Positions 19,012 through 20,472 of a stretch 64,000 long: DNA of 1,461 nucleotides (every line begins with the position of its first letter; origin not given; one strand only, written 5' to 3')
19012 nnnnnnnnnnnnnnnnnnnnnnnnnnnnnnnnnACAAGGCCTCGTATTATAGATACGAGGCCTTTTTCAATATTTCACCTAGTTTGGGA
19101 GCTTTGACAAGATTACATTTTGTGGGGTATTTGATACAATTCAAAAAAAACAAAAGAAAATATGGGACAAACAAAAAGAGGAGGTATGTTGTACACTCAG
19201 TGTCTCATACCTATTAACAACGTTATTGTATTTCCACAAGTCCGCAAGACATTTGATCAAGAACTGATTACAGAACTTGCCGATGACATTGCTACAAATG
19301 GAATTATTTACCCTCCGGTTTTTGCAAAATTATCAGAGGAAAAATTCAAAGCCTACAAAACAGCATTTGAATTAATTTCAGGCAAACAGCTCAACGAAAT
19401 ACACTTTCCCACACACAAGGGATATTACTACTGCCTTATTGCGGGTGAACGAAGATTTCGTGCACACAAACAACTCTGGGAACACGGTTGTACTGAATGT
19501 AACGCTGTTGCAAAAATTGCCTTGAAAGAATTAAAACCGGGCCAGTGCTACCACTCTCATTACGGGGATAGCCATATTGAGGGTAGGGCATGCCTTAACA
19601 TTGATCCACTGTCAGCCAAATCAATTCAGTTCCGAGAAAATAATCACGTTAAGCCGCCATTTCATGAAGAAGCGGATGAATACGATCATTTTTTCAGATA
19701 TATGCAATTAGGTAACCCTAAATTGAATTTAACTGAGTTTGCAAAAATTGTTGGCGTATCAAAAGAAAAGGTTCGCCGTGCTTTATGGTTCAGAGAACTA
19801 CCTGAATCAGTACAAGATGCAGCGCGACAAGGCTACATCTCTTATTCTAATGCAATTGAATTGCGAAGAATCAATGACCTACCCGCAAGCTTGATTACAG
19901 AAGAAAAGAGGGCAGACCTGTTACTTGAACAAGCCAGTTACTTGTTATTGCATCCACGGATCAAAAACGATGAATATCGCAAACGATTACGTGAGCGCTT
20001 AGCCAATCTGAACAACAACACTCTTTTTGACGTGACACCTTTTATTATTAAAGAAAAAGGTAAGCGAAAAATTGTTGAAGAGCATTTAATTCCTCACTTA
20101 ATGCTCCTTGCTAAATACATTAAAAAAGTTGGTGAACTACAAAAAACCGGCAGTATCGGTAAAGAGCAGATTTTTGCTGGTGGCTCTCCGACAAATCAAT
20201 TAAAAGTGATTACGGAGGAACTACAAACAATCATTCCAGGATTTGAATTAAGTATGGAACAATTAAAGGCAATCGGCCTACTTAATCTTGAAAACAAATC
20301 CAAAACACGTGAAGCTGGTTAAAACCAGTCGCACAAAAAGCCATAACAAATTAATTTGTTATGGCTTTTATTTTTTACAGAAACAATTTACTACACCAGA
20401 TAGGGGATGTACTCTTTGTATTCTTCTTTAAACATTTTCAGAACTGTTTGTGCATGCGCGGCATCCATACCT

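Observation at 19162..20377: Orphan ParB-family protein with a Cys/His-rich insertion and no ParA partner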

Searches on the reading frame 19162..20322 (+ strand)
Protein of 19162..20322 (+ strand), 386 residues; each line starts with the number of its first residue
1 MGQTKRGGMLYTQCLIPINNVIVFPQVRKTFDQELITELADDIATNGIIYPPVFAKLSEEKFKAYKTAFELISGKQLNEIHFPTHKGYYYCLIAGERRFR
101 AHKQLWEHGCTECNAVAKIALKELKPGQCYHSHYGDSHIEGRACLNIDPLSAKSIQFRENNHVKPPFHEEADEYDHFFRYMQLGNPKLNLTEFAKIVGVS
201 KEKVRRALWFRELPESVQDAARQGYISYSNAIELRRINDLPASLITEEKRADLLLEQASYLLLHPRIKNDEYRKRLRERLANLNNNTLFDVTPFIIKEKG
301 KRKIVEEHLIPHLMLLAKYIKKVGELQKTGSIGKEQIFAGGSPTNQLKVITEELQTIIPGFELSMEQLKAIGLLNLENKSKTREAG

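Call 3: search_protein_families(library=pfam, proteins=[window:19162-20322:+], max_evalue=0.1)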
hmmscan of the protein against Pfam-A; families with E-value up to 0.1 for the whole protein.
window:19162-20322:+ (386 aa): 2 families
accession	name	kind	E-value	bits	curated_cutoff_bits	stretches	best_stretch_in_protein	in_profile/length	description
PF02195.25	ParB_N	-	1.4e-07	31.8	26.3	1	26-62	17-53/95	ParB N-terminal domain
PF17762.8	HTH_ParB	-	0.00075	20.1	22.6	1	187-239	20-72/102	ParB HTH domain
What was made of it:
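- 19234..19329 (+): Box I / C-motif region (aa 25-56, PQVRKTF...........); Q26 and R28 are nearly invariant. Pfam ParB_N covers aa 26-62 (call 3).
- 19720..19878 (+): ParB-type helix-turn-helix DNA-binding domain (aa 187-239). HTH_ParB at E 7.5e-4 (call 3).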

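Call 4: search_protein_families(library=ncbifam, proteins=[window:19162-20322:+], max_evalue=0.1)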
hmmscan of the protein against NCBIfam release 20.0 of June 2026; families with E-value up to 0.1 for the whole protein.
window:19162-20322:+ (386 aa): 3 families
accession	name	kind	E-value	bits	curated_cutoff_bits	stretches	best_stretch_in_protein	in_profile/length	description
TIGR04285.1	nucleoid_noc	exception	2.9e-09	36.6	315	1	17-62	6-51/255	nucleoid occlusion protein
TIGR00180.1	parB_part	domain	2.9e-07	30.4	58.45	0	154-224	91-159/186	ParB/RepB/Spo0J family partition protein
TIGR03734.1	PRTRC_parB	hypoth_equivalog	0.0028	16.2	278.6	1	28-106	9-61/555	PRTRC system ParB family protein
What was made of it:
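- On Canonical chromosomal ParB/Spo0J (TIGR00180 parB_part): 30.4 bits (call 4).
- On Noc (TIGR04285): 36.6 bits, N-terminal 46 residues only (call 4).
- TIGR00180 scores 30.4 bits against a cutoff of 58.45 (call 4). The Noc model scores 36.6 bits against a cutoff of 315 (call 4).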

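Call 5: search_protein_families(library=padloc, proteins=[window:19162-20322:+], max_evalue=0.1)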
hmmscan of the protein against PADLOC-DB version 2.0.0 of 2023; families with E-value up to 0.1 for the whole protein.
window:19162-20322:+ (386 aa): 1 family
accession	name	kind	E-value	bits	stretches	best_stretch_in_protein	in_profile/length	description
PDLC04133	mad1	-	0.011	14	1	186-208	4-26/60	mads_1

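Call 8: search_solved_structures(query=window:19162-20322:+, max_evalue=1, show_alignments=3)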
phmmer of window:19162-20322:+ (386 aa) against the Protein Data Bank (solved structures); distinct sequences matched with E-value up to 1: 8.
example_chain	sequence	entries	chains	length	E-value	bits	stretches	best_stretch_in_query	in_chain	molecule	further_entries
6sdk_A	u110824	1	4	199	0.0006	22.5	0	168-232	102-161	Stage 0 sporulation protein J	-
7ng0_A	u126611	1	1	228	0.015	17.9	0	16-62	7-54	Nucleoid occlusion protein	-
7nfu_A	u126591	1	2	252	0.024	17.2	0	16-62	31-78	Nucleoid occlusion protein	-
1vz0_A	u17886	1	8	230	0.033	16.8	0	23-52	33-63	Chromosome-partitioning protein Spo0J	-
7ol9_A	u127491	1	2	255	0.15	14.6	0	16-60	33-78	Nucleoid occlusion protein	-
7bnk_A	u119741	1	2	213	0.56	12.7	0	25-55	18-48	ParB family protein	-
6vw9_B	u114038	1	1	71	0.75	12.3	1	160-202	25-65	K+/Cl-Cotransporter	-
2c07_A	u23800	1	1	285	0.99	11.9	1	224-297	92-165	3-OXOACYL-(ACYL-CARRIER PROTEIN) REDUCTASE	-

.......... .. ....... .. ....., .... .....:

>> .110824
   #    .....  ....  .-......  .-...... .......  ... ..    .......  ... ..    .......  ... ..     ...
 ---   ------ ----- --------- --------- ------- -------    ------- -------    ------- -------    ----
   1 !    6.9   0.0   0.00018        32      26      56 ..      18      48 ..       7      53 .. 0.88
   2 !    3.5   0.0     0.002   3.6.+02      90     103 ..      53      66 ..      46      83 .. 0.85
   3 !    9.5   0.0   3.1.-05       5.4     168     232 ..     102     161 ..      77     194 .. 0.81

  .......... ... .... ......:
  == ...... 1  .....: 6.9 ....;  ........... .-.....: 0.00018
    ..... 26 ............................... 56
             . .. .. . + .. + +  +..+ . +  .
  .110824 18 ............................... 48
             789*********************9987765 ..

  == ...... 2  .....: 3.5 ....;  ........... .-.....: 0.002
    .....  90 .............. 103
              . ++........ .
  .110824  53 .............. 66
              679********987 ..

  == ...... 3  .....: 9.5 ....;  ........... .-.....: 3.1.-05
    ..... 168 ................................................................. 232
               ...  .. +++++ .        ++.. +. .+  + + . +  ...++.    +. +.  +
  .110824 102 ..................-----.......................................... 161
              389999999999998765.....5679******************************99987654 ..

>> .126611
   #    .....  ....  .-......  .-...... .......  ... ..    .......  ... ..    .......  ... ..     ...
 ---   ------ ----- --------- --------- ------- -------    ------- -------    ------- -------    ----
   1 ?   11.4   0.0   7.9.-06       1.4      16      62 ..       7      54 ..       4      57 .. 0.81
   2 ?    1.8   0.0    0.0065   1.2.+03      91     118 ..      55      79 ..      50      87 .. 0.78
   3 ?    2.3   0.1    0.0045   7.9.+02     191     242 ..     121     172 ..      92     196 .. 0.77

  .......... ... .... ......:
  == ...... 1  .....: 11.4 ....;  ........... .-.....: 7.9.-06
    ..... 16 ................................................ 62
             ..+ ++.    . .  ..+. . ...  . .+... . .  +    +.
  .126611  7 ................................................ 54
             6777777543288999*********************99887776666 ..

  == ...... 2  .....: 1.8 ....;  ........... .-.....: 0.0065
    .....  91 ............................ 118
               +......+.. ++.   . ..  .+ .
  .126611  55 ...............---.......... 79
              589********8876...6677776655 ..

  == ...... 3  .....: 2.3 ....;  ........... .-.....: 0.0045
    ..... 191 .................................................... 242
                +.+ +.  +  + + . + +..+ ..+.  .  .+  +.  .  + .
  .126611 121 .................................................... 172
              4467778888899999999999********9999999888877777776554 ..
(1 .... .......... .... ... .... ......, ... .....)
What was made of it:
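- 19234..19329 (+): Aligns to Spo0J 18-48 (call 8).
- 19330..19428 (+): Insertion A (aa 57-89): a helix plus loop between Box I and Box II, absent from canonical ParB. Spo0J has 4 residues here against 33 in the query (call 8).
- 19720..19878 (+): Aligns to the Spo0J and Noc HTH (call 8).
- Pfam ParB_N and HTH_ParB (call 3); Noc and parB_part partial hits (call 4); Spo0J and Noc alignments in three collinear blocks (call 8).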

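Call 9: find_homologous_proteins(query=window:19162-20322:+, max_evalue=0.001)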
Query window:19162-20322:+ (386 aa): 12 proteins with E <= 0.001 among 4237 candidates.
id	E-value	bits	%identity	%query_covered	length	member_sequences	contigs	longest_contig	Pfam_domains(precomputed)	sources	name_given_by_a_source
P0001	3.3e-259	877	100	100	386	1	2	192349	PF02195.27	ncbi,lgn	ncbi:MAG: hypothetical protein ABIO57_02610 [Candidatus Paceibacterota bacterium]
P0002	3.2e-118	413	51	95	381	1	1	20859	PF02195.27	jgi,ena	-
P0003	6.5e-108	380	50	94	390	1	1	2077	PF02195.27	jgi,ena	-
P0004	1.8e-99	352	46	95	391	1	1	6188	PF17762.9,PF02195.27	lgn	-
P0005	1.7e-95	339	45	95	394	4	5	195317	PF02195.27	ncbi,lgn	-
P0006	1.4e-94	336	44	95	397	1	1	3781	PF02195.27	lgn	-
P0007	4.0e-94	334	44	99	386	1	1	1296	PF17762.9,PF02195.27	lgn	-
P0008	8.3e-89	317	45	94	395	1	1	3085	PF02195.27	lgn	-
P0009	1.4e-78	283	40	96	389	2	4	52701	PF02195.27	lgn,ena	-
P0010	1.1e-70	257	39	94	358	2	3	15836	PF02195.27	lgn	-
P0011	3.8e-63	232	36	96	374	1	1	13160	PF02195.27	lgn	-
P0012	1.7e-28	118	29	89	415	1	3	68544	PF17762.9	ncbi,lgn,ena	-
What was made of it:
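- Checked: It is identical to NCBI hypothetical protein ABIO57_02610 of a Candidatus Paceibacterota MAG (call 9).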

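Call 12: find_encoding_contigs(protein=P0005, flank=10000, max_places=3)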
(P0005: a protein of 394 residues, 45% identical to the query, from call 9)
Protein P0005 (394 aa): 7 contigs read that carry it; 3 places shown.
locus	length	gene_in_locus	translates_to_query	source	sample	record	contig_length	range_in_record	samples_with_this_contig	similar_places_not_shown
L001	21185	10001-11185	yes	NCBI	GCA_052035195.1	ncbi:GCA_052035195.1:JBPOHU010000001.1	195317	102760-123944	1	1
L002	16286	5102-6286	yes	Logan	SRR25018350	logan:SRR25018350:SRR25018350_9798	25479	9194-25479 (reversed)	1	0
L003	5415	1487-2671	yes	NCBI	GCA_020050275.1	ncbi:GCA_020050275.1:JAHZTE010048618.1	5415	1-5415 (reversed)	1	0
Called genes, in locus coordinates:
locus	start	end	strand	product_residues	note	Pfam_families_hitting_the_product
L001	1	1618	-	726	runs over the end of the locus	PF00133:tRNA-synt_1, PF09334:tRNA-synt_1g, PF00133:tRNA-synt_1, PF08264:Anticodon_1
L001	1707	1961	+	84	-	-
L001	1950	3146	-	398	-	PF00814:TsaD, PF22521:HypF_C_2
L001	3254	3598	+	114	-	-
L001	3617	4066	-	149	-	-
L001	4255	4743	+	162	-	-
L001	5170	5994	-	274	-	-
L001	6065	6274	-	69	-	-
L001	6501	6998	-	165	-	-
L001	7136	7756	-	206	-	-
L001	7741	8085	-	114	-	PF01638:HxlR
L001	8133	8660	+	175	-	PF04264:YceI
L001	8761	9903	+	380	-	-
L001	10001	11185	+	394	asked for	PF02195:ParB_N (faint)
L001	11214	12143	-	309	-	PF00890:FAD_binding_2 (weak), PF01134:GIDA (weak), PF01266:DAO (faint), PF03486:HI0933_like (faint), PF07992:Pyr_redox_2, PF12831:FAD_oxidored (weak), PF13738:Pyr_redox_3, PF00070:Pyr_redox, +1 more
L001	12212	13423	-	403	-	PF00091:Tubulin, PF12327:FtsZ_C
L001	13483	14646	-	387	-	PF06723:MreB_Mbl (faint), PF11104:PilM_2 (faint), PF02491:SHS2_FTSA, PF14450:FtsA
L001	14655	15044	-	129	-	PF02130:YbeY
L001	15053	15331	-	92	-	-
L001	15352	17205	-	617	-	-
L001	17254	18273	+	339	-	PF00022:Actin, PF06723:MreB_Mbl, PF00012:HSP70, PF08841:DDR (weak), PF14450:FtsA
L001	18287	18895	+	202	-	PF13177:DNA_pol3_delta2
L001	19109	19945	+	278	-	-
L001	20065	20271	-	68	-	-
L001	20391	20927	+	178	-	PF01765:RRF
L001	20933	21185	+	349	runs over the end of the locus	PF02163:Peptidase_M50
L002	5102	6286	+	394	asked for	PF02195:ParB_N (faint)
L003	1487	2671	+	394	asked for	PF02195:ParB_N (faint)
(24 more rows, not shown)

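Call 13: find_encoding_contigs(protein=P0009, flank=10000, max_places=3)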
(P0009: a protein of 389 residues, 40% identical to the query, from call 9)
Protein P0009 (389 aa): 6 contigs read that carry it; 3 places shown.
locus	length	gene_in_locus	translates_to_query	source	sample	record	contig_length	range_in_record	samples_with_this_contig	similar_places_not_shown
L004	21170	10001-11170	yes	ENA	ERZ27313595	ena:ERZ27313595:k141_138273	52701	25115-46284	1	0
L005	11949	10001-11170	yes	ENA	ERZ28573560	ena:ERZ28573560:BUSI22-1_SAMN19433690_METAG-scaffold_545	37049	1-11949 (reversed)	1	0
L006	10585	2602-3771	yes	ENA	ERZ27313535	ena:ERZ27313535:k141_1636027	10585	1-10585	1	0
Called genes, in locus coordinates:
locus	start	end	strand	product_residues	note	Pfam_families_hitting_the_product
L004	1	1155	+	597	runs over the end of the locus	PF00009:GTP_EFTU, PF03144:GTP_EFTU_D2, PF14492:EFG_III (weak), PF00679:EFG_C, PF06421:LepA_C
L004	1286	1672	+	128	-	-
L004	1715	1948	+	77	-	PF00462:Glutaredoxin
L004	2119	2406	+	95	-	-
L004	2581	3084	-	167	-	PF00011:HSP20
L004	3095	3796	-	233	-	PF13367:PrsW-protease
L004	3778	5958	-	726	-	PF00133:tRNA-synt_1, PF09334:tRNA-synt_1g, PF00133:tRNA-synt_1, PF08264:Anticodon_1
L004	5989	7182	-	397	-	PF00814:TsaD, PF22521:HypF_C_2 (weak)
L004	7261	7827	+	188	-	PF00625:Guanylate_kin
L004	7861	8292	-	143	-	-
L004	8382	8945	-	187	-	-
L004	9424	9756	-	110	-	-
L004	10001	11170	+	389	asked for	PF02195:ParB_N (weak)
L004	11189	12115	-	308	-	PF00890:FAD_binding_2 (faint), PF01134:GIDA (faint), PF01266:DAO (faint), PF03486:HI0933_like (faint), PF07992:Pyr_redox_2, PF12831:FAD_oxidored (weak), PF13738:Pyr_redox_3, PF00070:Pyr_redox, +1 more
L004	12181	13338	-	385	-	PF00091:Tubulin, PF12327:FtsZ_C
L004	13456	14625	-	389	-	PF02491:SHS2_FTSA, PF14450:FtsA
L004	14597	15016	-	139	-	PF02130:YbeY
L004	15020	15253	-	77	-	-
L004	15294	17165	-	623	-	PF17764:PriA_3primeBD (weak)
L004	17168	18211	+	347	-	PF00022:Actin, PF06723:MreB_Mbl, PF00012:HSP70, PF14450:FtsA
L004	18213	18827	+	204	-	PF13177:DNA_pol3_delta2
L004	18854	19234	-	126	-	-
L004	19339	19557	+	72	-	-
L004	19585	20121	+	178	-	PF01765:RRF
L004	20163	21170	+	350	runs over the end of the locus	PF02163:Peptidase_M50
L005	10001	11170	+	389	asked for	PF02195:ParB_N (weak)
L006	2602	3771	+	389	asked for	PF02195:ParB_N (weak)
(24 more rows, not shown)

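Call 14: find_encoding_contigs(protein=P0012, flank=10000, max_places=3)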
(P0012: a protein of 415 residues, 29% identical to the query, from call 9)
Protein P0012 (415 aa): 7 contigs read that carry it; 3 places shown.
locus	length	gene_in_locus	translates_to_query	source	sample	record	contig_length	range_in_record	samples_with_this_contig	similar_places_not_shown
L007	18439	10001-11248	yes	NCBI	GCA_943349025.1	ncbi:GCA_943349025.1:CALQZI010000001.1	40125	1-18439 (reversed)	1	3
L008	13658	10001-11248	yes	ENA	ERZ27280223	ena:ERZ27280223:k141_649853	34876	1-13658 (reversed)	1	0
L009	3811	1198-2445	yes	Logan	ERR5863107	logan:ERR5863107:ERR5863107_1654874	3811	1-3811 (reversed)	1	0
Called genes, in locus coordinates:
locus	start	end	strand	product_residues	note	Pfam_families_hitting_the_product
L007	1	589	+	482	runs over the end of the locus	-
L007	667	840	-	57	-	-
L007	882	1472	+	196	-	-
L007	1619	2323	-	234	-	-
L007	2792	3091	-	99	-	-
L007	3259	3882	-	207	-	-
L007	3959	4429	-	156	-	-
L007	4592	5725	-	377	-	PF01490:Aa_trans, PF03222:Trp_Tyr_perm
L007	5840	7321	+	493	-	PF00772:DnaB, PF03796:DnaB_C, PF06745:ATPase (weak), PF13481:AAA_25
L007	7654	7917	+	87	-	PF02575:YbaB_DNA_bd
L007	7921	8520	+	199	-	PF21176:RecR_HhH, PF02132:RecR_ZnF, PF13662:Toprim_4, PF21175:RecR_C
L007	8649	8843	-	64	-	-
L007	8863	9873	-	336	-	-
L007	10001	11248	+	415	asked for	PF17762:HTH_ParB (faint)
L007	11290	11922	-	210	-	PF09335:VTT_dom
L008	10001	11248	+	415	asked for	PF17762:HTH_ParB (faint)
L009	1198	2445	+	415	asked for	PF17762:HTH_ParB (faint)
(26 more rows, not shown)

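Call 18: find_encoding_contigs(protein=P0002, flank=10000, max_places=2)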
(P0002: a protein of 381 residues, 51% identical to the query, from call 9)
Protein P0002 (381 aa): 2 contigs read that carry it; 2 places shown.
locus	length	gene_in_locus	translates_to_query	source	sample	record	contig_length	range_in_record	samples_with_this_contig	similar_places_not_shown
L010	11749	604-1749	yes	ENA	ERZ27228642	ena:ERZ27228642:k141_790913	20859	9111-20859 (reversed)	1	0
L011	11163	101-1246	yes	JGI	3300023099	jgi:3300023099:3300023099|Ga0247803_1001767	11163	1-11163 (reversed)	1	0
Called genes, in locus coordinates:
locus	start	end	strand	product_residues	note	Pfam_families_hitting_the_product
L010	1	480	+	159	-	?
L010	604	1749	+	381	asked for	PF02195:ParB_N (faint)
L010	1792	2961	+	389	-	PF00464:SHMT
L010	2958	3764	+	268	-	PF00763:THF_DHG_CYH, PF02882:THF_DHG_CYH_C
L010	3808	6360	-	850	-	PF00690:Cation_ATPase_N, PF00122:E1-E2_ATPase, PF00702:Hydrolase, PF13246:Cation_ATPase, PF08282:Hydrolase_3 (weak), PF00689:Cation_ATPase_C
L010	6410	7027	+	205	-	PF00657:Lipase_GDSL, PF13472:Lipase_GDSL_2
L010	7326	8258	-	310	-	PF00890:FAD_binding_2 (faint), PF07992:Pyr_redox_2, PF12831:FAD_oxidored (faint), PF13738:Pyr_redox_3, PF00070:Pyr_redox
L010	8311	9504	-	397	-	PF00091:Tubulin, PF12327:FtsZ_C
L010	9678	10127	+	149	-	PF07963:N_methyl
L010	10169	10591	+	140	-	PF07963:N_methyl (weak)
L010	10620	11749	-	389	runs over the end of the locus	PF02491:SHS2_FTSA, PF11104:PilM_2 (weak), PF14450:FtsA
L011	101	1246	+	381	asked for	PF02195:ParB_N (faint)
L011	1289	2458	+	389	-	PF00464:SHMT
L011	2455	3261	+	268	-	PF00763:THF_DHG_CYH, PF02882:THF_DHG_CYH_C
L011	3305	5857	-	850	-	PF00690:Cation_ATPase_N, PF00122:E1-E2_ATPase, PF00702:Hydrolase, PF13246:Cation_ATPase, PF08282:Hydrolase_3 (weak), PF00689:Cation_ATPase_C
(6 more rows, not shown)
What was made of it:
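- The gene lies beside trxB-ftsZ-ftsA in two lineages (L001, L004) and about 6 kb from trxB-ftsZ in a third (L010) (calls 12, 13, 18).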

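Call 21: find_encoding_contigs(protein=P0010, flank=8000, max_places=1)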
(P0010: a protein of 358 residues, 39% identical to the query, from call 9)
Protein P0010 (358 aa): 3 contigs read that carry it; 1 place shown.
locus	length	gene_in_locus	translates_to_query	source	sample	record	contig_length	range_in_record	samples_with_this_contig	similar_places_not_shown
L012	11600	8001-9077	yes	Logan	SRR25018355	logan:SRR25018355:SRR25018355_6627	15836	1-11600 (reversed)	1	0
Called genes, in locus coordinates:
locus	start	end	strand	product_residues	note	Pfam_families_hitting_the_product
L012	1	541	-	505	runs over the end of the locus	-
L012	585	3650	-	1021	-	PF13620:CarboxypepD_reg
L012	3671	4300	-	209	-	PF02163:Peptidase_M50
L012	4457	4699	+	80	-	PF00830:Ribosomal_L28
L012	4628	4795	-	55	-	-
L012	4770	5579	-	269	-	PF25281:MBL_MAP1B (weak), PF00753:Lactamase_B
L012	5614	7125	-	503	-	PF13567:DUF4131, PF03772:Competence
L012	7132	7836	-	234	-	PF00075:RNase_H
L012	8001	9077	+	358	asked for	PF02195:ParB_N (faint)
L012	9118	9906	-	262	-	PF04402:SIMPL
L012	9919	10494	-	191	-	PF06790:UPF0259 (weak), PF06161:DUF975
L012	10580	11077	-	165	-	PF00254:FKBP_C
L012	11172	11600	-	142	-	?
